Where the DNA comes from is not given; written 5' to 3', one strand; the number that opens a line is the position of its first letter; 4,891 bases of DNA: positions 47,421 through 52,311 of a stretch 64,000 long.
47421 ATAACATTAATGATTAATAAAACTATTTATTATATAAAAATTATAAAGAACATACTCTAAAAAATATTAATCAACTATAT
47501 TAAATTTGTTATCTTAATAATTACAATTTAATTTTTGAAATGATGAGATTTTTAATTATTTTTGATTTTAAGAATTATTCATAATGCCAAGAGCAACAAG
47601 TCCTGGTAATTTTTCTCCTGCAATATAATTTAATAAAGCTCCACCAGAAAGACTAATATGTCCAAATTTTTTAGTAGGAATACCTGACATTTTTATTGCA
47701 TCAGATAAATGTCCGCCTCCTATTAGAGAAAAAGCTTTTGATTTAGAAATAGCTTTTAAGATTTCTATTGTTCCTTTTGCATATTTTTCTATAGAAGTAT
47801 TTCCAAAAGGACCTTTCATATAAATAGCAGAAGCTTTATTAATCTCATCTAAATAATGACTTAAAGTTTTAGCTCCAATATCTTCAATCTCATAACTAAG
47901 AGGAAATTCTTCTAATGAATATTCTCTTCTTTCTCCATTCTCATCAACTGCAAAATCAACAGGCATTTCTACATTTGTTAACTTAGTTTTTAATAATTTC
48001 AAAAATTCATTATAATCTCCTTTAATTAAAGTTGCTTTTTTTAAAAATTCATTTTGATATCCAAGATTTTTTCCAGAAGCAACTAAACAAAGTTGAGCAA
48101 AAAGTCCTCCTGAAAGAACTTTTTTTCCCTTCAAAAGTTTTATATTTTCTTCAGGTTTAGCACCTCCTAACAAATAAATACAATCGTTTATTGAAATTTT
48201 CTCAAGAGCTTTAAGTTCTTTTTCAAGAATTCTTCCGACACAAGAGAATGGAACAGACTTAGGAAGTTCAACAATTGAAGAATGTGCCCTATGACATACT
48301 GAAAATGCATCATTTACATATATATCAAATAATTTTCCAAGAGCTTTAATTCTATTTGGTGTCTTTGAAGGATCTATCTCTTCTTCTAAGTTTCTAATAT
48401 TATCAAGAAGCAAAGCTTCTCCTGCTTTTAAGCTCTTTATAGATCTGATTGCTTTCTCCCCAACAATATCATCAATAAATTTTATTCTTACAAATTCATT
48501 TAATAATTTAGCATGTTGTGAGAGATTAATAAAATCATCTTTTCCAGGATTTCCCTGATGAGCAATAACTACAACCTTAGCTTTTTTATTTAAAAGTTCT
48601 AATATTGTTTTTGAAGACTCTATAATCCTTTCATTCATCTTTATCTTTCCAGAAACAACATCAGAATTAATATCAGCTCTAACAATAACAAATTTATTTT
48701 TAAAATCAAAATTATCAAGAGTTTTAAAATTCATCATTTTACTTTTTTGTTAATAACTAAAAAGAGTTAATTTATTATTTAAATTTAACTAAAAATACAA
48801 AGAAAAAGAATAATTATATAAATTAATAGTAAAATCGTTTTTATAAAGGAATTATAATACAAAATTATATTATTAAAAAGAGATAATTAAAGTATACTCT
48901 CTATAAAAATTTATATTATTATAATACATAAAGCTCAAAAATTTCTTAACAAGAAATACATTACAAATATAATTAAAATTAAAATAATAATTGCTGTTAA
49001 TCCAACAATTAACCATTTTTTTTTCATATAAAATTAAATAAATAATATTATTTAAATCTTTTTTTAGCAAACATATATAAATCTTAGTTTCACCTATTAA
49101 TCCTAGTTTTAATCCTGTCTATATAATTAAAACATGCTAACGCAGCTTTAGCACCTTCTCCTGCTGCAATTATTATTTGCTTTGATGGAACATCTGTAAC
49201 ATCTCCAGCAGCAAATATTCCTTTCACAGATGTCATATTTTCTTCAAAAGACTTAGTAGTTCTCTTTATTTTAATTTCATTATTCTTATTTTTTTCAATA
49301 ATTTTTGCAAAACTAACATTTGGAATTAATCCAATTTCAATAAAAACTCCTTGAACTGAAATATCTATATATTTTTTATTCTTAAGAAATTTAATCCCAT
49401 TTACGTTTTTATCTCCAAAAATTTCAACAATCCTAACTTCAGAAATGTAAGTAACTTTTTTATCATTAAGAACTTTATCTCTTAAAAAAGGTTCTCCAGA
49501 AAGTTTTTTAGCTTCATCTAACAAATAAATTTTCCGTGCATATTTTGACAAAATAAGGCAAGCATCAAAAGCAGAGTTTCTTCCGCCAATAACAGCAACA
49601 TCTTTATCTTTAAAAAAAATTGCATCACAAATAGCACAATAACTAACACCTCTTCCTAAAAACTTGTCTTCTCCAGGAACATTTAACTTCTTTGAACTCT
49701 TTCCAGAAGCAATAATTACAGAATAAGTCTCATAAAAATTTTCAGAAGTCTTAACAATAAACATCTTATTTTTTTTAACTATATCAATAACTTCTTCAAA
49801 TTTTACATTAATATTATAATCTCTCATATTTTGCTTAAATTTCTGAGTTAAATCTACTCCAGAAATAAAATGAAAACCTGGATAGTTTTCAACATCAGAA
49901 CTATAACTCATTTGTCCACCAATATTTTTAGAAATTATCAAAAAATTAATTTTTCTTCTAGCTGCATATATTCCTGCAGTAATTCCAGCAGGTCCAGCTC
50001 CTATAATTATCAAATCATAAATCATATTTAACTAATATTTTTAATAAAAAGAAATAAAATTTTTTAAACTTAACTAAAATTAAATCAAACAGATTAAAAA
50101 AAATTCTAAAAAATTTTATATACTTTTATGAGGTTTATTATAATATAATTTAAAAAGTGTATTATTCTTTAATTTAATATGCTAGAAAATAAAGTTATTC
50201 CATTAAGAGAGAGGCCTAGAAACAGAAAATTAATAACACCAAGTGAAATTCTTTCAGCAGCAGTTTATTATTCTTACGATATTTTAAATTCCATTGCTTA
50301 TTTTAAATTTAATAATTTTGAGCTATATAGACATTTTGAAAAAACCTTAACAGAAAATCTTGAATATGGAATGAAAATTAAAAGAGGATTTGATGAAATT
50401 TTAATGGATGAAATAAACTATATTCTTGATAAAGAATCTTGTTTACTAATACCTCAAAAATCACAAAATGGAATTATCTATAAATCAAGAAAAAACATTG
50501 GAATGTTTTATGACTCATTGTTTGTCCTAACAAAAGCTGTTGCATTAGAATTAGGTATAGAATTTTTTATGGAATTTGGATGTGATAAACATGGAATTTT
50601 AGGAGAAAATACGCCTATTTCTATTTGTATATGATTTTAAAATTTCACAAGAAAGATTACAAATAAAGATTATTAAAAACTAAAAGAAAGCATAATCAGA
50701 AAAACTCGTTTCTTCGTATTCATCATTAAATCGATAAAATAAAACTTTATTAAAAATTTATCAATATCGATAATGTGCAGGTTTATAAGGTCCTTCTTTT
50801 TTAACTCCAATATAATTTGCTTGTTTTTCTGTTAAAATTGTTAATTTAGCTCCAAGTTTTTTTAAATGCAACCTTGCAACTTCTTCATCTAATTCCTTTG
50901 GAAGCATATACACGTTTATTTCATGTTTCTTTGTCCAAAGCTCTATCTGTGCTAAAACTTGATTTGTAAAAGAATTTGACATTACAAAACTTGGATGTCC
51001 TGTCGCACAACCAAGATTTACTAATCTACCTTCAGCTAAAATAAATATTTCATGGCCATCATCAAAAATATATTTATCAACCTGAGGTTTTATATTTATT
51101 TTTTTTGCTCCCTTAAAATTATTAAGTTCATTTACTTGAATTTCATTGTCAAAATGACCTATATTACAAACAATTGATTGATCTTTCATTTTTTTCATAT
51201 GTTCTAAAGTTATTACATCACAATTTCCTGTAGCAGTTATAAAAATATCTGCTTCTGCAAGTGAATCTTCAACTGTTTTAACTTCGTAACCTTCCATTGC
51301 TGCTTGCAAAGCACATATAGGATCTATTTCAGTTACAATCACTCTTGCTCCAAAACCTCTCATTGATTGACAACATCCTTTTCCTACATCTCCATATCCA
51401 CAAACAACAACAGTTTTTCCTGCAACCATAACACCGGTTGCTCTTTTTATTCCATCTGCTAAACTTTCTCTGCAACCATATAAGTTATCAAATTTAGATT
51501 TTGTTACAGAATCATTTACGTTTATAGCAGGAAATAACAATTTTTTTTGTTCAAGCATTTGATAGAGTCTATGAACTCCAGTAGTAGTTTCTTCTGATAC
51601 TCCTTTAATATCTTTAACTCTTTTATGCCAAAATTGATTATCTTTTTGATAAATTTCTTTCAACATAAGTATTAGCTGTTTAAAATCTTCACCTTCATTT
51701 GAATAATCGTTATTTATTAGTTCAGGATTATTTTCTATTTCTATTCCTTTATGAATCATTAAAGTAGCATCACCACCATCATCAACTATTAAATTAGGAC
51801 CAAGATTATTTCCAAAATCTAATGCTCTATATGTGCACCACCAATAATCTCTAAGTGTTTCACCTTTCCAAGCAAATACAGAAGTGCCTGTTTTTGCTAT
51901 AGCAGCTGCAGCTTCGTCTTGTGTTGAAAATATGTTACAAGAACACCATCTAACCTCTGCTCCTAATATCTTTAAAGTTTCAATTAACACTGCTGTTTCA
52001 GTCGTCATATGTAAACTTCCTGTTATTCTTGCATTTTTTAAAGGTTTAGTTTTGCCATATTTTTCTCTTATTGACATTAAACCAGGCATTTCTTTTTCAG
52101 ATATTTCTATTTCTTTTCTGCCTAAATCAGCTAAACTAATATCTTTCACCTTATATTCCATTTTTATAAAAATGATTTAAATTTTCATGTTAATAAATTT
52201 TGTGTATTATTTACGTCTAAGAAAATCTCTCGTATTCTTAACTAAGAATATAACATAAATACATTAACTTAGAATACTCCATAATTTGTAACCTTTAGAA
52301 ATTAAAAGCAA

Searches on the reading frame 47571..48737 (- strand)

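Call 75: search_protein_families(library=ncbifam, proteins=[window:47571-48737:-], max_evalue=0.00001)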
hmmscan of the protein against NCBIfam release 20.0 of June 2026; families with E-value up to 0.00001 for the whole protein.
window:47571-48737:- (389 aa): 1 family
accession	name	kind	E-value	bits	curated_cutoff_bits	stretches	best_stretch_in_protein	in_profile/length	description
NF010569.0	PRK13962.1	equivalog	4.4e-65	220.1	883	1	2-383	1-391/645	bifunctional phosphoglycerate kinase/triosephosphate isomerase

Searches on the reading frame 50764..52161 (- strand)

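Call 12: search_protein_families(library=pfam, proteins=[window:50764-52161:-], max_evalue=0.00001)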
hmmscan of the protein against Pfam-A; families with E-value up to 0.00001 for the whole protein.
window:50764-52161:- (466 aa): 5 families
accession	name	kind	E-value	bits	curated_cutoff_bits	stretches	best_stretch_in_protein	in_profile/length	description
PF05221.23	AdoHcyase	-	2.1e-146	487.2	25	1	2-465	1-299/299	S-adenosyl-L-homocysteine hydrolase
PF00670.27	AdoHcyase_NAD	-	4.9e-83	277.5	27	1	226-388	1-162/162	S-adenosyl-L-homocysteine hydrolase, NAD binding domain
PF02826.25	2-Hacid_dh_C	-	7.8e-10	38.9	25.1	1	240-335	28-127/178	D-isomer specific 2-hydroxyacid dehydrogenase, NAD binding domain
PF07991.19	KARI_N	-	3.1e-06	27.3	20.6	1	246-310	2-67/165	Acetohydroxy acid isomeroreductase, NADPH-binding domain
PF13241.12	NAD_binding_7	-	4.8e-06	27.5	22.1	0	246-334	5-91/104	Putative NAD(P)-binding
